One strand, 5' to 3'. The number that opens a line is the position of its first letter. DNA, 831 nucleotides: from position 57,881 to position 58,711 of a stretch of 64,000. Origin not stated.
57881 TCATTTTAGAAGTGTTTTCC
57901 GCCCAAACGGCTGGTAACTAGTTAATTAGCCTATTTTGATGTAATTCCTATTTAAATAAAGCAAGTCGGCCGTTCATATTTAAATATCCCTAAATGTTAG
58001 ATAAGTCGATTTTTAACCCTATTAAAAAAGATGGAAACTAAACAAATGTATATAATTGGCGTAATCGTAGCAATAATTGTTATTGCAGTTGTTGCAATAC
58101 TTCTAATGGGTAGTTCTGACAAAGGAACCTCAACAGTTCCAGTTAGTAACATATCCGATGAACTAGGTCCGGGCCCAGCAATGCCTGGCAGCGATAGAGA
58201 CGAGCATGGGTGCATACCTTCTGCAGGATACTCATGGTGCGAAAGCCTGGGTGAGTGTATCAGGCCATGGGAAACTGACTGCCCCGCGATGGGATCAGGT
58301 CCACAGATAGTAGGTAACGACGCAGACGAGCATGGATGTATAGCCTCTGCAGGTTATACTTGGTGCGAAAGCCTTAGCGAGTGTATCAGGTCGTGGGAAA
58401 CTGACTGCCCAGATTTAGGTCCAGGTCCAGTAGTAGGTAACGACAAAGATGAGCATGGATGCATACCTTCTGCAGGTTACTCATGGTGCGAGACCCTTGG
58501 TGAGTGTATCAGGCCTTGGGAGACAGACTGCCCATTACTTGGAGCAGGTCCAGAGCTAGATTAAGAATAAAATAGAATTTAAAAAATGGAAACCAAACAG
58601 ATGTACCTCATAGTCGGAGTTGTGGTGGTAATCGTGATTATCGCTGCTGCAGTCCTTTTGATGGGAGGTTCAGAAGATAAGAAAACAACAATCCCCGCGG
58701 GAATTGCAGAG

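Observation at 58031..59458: Tandem pair of small secreted proteins built from a previously unrecognised four-cysteine DEHGC repeat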

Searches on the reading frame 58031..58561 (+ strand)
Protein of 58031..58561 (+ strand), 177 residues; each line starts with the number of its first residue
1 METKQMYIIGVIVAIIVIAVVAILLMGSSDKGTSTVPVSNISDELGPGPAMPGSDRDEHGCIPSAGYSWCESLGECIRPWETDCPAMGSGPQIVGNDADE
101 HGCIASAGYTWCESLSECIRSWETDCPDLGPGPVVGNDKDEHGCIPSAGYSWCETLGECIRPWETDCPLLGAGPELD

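Call 3: search_protein_families(library=pfam, proteins=[window:58031-58561:+], max_evalue=10)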
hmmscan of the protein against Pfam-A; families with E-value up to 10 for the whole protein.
window:58031-58561:+ (177 aa): 3 families
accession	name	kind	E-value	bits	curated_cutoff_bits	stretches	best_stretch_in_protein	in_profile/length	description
PF08999.15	SP_C-Propep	-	0.072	13.3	25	1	2-28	35-61/96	Surfactant protein C, N terminal propeptide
PF23105.1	EGF_integrin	-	0.1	13.1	27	2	139-160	2-23/45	Integrin EGF domain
PF18278.7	RANK_CRD_2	-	0.83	10.3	26.8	1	94-120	15-41/41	Receptor activator of the NF-KB cysteine-rich repeat domain 2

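Call 4: search_protein_families(library=ncbifam, proteins=[window:58031-58561:+], max_evalue=10)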
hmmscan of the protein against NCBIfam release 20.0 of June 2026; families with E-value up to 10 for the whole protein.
window:58031-58561:+ (177 aa): 2 families
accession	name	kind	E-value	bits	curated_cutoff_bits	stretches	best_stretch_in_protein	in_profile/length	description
NF004930.0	PRK06287.1-1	subfamily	0.0041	17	142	1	1-32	1-31/110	cobalt transport protein CbiN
NF006283.1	PRK08455.1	equivalog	0.32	10.6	187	1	8-32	23-48/182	flagellar basal body-associated protein FliL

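Call 6: find_homologous_proteins(query=window:58031-58561:+)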
Query window:58031-58561:+ (177 aa): 1777 proteins with E <= 0.001 among 2086 candidates; the best 120 are listed.
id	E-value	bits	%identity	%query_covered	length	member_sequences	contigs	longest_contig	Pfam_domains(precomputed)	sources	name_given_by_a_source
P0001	1.3e-65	239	68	66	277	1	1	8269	-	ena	-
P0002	4.9e-65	237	55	88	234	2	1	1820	-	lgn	-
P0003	1.3e-63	232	62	67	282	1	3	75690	-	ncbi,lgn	-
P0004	1.8e-63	232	56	75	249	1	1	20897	-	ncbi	ncbi:MAG: hypothetical protein V1492_03085 [Candidatus Micrarchaeota archaeon]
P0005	2.0e-59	219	67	64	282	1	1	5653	-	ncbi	-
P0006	1.7e-57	212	53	68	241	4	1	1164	-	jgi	-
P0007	1.8e-55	206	50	73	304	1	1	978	-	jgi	-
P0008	1.4e-54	203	74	68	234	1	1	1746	-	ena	-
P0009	1.9e-53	199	51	75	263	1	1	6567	-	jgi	jgi:hypothetical protein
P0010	2.8e-53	198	53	76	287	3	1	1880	-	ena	-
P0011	6.2e-53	197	51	75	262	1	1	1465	-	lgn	-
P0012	1.8e-52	196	59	66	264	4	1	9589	-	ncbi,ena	-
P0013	3.9e-52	195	42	63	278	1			PF24865.2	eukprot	eukprot:TRINITY_DN2220_c0_g1_i1.p1 TRINITY_DN2220_c0_g1~~TRINITY_DN2220_c0_g1_i1.p1 ORF type:complet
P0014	1.5e-48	183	38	71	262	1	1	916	-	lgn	-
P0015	1.6e-48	183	54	86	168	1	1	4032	-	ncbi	-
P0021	1.7e-41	160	55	42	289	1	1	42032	-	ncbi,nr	ncbi:MAG: hypothetical protein PHF51_02325 [Candidatus ainarchaeum sp.]|nr:hypothetical protein [Can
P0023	8.2e-41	158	44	80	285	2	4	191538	-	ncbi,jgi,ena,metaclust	metaclust:\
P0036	9.1e-37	145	44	68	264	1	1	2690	PF03891.21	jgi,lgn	-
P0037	9.6e-37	145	37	66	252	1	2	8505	-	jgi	jgi:hypothetical protein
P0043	1.8e-35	140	45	67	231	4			-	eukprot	eukprot:INCI1139.1.p1 GENE.INCI1139.1~~INCI1139.1.p1 ORF type:complete len:232 (-),score=43.55 INCI1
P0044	1.9e-35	140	50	63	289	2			-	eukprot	eukprot:s21_g4.t1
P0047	2.1e-34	137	41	93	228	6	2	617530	PF25657.2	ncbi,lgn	ncbi:hypothetical protein AADZ84_00795 [Colwelliaceae bacterium MEBiC 14330]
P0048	2.1e-34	137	51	50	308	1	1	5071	-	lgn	-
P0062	8.3e-30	122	70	44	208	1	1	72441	PF27998.1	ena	-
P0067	1.9e-28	117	29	92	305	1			-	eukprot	eukprot:TRINITY_DN94481_c0_g1_i1.p1 TRINITY_DN94481_c0_g1~~TRINITY_DN94481_c0_g1_i1.p1 ORF type:comp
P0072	1.4e-27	115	47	63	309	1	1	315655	-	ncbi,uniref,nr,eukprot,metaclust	ncbi:hypothetical protein FRACYDRAFT_254454 [Fragilariopsis cylindrus CCMP1102]|uniref:Uncharacteriz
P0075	2.3e-27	114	65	47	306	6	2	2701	PF02469.28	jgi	-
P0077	4.1e-27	113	45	62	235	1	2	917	-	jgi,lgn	-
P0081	2.5e-26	111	36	65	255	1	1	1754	-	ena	-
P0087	1.5e-25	108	34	89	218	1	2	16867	PF03891.21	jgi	jgi:putative hemolysin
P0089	4.8e-25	106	45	68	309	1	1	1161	-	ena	-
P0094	1.3e-24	105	60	46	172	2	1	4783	-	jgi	jgi:hypothetical protein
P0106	7.1e-23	99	32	92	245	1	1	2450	-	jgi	jgi:hypothetical protein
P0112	1.9e-22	98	55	54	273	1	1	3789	-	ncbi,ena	-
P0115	3.0e-22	97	45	69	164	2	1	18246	-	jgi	jgi:hypothetical protein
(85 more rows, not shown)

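Call 8: search_protein_families(library=pfam, proteins=[P0013, P0047, P0062, P0036, P0087, P0075], max_evalue=0.01)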
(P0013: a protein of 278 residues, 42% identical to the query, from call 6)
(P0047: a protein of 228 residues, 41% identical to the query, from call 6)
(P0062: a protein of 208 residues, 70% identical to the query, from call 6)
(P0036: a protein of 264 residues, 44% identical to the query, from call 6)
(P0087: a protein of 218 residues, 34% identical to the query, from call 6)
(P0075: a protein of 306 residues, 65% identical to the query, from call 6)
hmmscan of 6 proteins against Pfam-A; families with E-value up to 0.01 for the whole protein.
P0013 (278 aa): 1 family
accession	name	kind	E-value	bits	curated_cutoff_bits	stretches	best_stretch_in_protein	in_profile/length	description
PF24865.1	DUF7731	-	5e-07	30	27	0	206-276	18-86/101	Domain of unknown function (DUF7731)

P0047 (228 aa): 1 family
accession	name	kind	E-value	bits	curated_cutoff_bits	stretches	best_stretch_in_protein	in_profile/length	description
PF25657.1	Rota_VP6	-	4.9e-06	26.1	27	1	35-93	244-297/390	Rotavirus intermediate capsid protein VP6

P0062 (208 aa): 0 families

P0036 (264 aa): 1 family
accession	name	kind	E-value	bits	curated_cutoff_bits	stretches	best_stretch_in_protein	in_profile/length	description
PF03891.20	DUF333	-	2.3e-20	73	25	1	105-150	2-47/47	Domain of unknown function (DUF333)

P0087 (218 aa): 1 family
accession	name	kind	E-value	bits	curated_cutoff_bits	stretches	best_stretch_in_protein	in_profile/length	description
PF03891.20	DUF333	-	5.9e-20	71.7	25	1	94-139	2-47/47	Domain of unknown function (DUF333)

P0075 (306 aa): 1 family
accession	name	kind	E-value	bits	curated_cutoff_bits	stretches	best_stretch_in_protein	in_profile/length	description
PF02469.27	Fasciclin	-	6.9e-20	71.9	22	1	182-303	1-123/123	Fasciclin domain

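Call 11: find_encoding_contigs(protein=P0023, flank=6000, max_places=6)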
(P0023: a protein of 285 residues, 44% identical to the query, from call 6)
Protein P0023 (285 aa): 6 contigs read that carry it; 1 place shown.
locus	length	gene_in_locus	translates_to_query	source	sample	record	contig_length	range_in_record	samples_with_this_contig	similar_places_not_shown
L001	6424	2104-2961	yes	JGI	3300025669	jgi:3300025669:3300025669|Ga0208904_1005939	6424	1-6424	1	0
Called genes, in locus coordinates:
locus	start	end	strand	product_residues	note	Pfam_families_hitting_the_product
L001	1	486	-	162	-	?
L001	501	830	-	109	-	PF13656:RNA_pol_L_2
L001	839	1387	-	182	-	PF14382:ECR1_N (faint)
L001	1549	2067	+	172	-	-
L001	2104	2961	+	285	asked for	-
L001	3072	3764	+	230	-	PF01177:Asp_Glu_race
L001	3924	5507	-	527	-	PF01935:DUF87, PF05872:HerA_C (faint), PF12846:AAA_10 (faint)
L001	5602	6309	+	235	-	PF00697:PRAI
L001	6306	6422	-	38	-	?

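Call 12: list_cluster_members(proteins=[P0023, window:58031-58561:+, P0047, P0072])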
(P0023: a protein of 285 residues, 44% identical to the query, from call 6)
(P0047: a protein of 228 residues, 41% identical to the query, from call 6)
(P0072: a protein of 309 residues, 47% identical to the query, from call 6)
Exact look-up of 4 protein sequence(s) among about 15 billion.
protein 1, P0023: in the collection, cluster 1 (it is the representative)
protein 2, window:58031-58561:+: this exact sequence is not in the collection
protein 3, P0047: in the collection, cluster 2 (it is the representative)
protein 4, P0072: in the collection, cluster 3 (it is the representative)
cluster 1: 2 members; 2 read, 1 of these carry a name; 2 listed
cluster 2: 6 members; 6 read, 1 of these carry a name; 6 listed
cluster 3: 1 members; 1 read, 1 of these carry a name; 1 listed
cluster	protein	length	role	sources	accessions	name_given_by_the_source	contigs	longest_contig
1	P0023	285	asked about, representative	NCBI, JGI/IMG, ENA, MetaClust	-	\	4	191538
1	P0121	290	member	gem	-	-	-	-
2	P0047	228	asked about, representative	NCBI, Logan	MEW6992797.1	hypothetical protein AADZ84_00795 [Colwelliaceae bacterium MEBiC 14330]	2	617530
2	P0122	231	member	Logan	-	-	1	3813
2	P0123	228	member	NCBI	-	-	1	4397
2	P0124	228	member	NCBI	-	-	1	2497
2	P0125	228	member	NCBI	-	-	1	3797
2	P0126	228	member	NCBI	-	-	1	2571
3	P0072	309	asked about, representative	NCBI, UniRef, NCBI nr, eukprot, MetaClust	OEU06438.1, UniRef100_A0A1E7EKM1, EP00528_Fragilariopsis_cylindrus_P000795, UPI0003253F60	hypothetical protein FRACYDRAFT_254454 [Fragilariopsis cylindrus CCMP1102] | Uncharacterized protein n=1 Tax=Fragilariopsis cylindrus CCMP1102 TaxID=635003 ... | OEU06438.1 hypothetical protein FRACYDRAFT_254454 [Fragilariopsis cylindrus CCMP1102]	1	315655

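Call 29: search_protein_families(library=pfam, proteins=[P0106, P0037, P0081, P0048, P0089, P0112, P0094], max_evalue=1)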
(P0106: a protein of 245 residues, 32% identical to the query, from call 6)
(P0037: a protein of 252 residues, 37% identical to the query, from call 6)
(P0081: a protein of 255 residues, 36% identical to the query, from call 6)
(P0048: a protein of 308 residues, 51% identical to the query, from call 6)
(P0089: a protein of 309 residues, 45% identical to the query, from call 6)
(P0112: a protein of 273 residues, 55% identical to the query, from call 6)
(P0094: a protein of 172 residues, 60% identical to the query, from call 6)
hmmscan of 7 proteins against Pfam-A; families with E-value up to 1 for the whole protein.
P0106 (245 aa): 0 families

P0037 (252 aa): 0 families

P0081 (255 aa): 0 families

P0048 (308 aa): 0 families

P0089 (309 aa): 0 families

P0112 (273 aa): 0 families

P0094 (172 aa): 0 families

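Call 48: search_protein_families(library=ncbifam, proteins=[P0047], max_evalue=10)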
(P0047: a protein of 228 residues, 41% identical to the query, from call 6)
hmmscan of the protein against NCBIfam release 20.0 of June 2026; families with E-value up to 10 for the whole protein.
P0047 (228 aa): 1 family
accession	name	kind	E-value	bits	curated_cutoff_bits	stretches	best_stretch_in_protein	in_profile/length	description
NF006366.0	PRK08589.1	equivalog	0.067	12.5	386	0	47-97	187-238/272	SDR family oxidoreductase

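Call 73: find_encoding_contigs(protein=P0062, flank=6000, max_places=2)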
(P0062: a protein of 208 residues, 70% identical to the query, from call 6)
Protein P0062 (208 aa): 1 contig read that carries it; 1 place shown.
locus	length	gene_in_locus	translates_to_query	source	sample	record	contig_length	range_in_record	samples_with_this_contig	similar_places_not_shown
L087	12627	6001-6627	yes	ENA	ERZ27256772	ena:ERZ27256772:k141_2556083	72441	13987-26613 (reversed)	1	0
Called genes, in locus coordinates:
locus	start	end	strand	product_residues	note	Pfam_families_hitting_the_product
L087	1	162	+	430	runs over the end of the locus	PF01336:tRNA_anti-codon, PF00152:tRNA-synt_2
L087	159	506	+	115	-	PF04193:PQ-loop (weak)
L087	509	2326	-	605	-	PF09972:DUF2207, PF20990:DUF2207_C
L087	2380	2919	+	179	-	PF01467:CTP_transf_like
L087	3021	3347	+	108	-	-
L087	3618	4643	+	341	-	PF05222:AlaDh_PNT_N, PF01262:AlaDh_PNT_C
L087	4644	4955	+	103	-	PF01035:DNA_binding_1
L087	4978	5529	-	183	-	PF03729:DUF308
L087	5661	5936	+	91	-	PF13145:Rotamase_2, PF13616:Rotamase_3, PF00639:Rotamase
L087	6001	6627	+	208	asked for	PF27998:ArabinogalactanP (faint)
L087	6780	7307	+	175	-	PF21349:RUBY_RBDX (weak), PF02915:Rubrerythrin, PF13668:Ferritin_2 (weak)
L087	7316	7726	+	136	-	PF01894:YjbQ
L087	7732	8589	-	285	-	PF01545:Cation_efflux, PF16916:ZT_dimer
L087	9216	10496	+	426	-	PF00108:Thiolase_N, PF00109:ketoacyl-synt (faint), PF08545:ACP_syn_III (weak), PF22691:Thiolase_C_1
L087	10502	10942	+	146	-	PF12172:zf-ChsH2, PF01796:OB_ChsH2_C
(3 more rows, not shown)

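Call 74: search_protein_families(library=pfam, proteins=[P0013, P0043, P0044, P0067, P0072, P0077], max_evalue=1)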
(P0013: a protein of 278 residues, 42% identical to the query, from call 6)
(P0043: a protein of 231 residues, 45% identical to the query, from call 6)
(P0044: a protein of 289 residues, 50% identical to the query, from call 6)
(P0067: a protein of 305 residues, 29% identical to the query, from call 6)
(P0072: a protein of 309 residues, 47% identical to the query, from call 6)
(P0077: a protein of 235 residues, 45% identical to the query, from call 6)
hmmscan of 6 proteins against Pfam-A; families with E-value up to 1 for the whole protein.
P0013 (278 aa): 3 families
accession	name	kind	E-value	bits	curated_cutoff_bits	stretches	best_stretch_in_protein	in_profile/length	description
PF24865.1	DUF7731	-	5e-07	30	27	3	206-276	18-86/101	Domain of unknown function (DUF7731)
PF04568.17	IATP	-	0.13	13.2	25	0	72-98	31-57/98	Mitochondrial ATPase inhibitor, IATP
PF01965.30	DJ-1_PfpI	-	0.18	12.1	26.6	0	154-226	101-157/165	DJ-1/PfpI family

P0043 (231 aa): 0 families

P0044 (289 aa): 0 families

P0067 (305 aa): 1 family
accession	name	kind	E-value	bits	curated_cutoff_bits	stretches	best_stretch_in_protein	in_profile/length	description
PF05473.18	UL45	-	0.0019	18.3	27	1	191-220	78-107/191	UL45 protein, carbohydrate-binding C-type lectin-like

P0072 (309 aa): 1 family
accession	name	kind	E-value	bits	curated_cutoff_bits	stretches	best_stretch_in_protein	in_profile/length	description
PF25160.1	LdpA_Fe-S-bd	-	0.071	13.3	27.6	0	271-286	4-19/49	LdpA Fe-S cluster-binding domain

P0077 (235 aa): 2 families
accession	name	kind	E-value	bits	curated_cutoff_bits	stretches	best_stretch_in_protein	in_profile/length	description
PF18441.6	Hen1_Lam_C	-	0.42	10.9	25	0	127-145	97-115/136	Hen1 La-motif C-terminal domain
PF18278.7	RANK_CRD_2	-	0.5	11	26.8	0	84-108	15-39/41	Receptor activator of the NF-KB cysteine-rich repeat domain 2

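Call 75: find_encoding_contigs(protein=P0115, flank=6000, max_places=3)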
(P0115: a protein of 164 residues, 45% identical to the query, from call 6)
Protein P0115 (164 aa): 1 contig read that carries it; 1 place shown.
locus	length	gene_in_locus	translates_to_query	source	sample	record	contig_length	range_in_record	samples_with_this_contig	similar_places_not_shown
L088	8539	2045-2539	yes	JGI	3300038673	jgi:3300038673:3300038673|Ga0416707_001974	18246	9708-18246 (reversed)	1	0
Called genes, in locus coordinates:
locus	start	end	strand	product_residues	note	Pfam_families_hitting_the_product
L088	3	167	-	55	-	?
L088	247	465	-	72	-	PF00137:ATP-synt_C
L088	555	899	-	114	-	-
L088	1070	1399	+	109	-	-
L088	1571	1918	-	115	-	-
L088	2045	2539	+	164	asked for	-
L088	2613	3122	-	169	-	PF02627:CMD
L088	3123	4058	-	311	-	PF04609:MCR_C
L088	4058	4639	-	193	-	PF09886:DUF2113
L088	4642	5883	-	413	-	PF01869:BcrAD_BadFG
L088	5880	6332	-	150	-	PF09885:DUF2112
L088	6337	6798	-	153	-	PF09875:DUF2102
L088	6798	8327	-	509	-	PF26548:DUF8179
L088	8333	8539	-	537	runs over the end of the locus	PF00005:ABC_tran, PF02463:SMC_N (faint), PF00005:ABC_tran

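Call 76: find_encoding_contigs(protein=P0047, flank=6000, max_places=2)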
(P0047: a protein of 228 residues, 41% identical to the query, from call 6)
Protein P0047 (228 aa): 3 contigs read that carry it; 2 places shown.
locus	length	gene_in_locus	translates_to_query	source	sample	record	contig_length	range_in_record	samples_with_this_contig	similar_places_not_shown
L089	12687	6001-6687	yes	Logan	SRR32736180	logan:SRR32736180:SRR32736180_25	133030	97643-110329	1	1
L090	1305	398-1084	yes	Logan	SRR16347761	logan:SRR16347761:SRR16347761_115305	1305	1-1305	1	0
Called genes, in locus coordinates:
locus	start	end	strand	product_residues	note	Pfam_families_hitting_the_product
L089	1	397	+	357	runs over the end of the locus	PF01116:F_bP_aldolase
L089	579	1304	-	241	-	PF04402:SIMPL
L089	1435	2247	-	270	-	PF01925:TauE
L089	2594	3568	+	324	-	PF08908:MesX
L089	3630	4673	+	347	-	PF01717:Meth_synt_2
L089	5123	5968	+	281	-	PF09619:YscW, PF03724:META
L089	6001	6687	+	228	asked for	PF25657:Rota_VP6 (faint)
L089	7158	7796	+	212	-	PF07589:PEP_exosort_dom (weak)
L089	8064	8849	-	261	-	PF05170:AsmA, PF05359:DUF748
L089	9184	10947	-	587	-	PF07969:Amidohydro_3, PF01979:Amidohydro_1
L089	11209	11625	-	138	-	PF13160:DUF3995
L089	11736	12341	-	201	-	PF06197:DUF998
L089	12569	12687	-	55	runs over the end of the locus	-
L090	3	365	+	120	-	?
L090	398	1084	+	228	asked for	PF25657:Rota_VP6 (faint)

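Call 77: find_encoding_contigs(protein=P0021, flank=6000, max_places=2)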
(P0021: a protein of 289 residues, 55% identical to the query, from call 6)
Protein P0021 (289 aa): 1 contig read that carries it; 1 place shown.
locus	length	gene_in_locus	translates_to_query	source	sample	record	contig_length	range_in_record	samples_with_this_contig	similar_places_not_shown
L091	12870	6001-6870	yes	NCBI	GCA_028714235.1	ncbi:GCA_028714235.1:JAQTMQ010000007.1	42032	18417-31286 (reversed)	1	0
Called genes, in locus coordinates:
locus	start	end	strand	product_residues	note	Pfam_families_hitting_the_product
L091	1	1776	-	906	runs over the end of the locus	PF04313:HSDR_N (faint), PF02384:N6_Mtase, PF01170:UPF0020 (faint), PF20473:MmeI_Mtase, PF07669:Eco57I, PF12950:TaqI_C (weak)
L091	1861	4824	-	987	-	PF02700:PurS (faint), PF18072:FGAR-AT_linker, PF00586:AIRS, PF02769:AIRS_C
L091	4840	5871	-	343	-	PF00586:AIRS, PF02769:AIRS_C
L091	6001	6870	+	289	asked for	-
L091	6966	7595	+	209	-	-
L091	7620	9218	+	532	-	-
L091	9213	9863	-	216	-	-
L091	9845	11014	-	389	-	PF13506:Glyco_transf_21, PF03142:Chitin_synth_2 (faint), PF13641:Glyco_tranf_2_3, PF00535:Glycos_transf_2, PF10111:Glyco_tranf_2_2, PF13632:Glyco_trans_2_3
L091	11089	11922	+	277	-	PF07719:TPR_2 (faint), PF13424:TPR_12 (faint)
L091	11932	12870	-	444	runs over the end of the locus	PF00206:Lyase_1, PF10397:ADSL_C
